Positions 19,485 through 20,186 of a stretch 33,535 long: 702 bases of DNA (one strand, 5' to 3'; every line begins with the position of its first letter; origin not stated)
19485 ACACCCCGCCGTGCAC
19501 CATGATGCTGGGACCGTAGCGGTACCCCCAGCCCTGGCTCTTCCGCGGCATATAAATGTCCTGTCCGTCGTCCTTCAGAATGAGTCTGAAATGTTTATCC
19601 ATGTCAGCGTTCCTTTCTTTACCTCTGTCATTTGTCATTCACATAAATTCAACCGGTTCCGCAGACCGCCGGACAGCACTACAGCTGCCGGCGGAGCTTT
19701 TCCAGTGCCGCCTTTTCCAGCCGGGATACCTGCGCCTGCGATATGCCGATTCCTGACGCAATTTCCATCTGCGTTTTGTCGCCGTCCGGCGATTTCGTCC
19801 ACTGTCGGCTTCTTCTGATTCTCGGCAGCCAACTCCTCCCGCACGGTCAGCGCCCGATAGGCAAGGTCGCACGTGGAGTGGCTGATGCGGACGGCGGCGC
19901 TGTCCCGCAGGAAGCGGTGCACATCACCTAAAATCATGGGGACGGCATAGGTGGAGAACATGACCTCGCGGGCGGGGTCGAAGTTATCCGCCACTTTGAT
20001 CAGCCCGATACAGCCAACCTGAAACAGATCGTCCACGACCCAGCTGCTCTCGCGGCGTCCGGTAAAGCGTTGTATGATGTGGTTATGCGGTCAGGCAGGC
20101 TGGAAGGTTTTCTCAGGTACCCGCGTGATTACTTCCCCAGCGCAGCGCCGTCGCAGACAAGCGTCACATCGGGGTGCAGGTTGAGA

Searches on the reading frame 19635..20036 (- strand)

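Call 71: search_protein_families(library=pfam, proteins=[window:19635-20036:-], max_evalue=0.0001)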
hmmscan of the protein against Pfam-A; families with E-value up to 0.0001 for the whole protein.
window:19635-20036:- (133 aa): 1 family
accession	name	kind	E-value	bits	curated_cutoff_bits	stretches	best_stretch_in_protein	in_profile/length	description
PF04542.20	Sigma70_r2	-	1.1e-09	38.4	24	1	1-47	23-69/71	Sigma-70 region 2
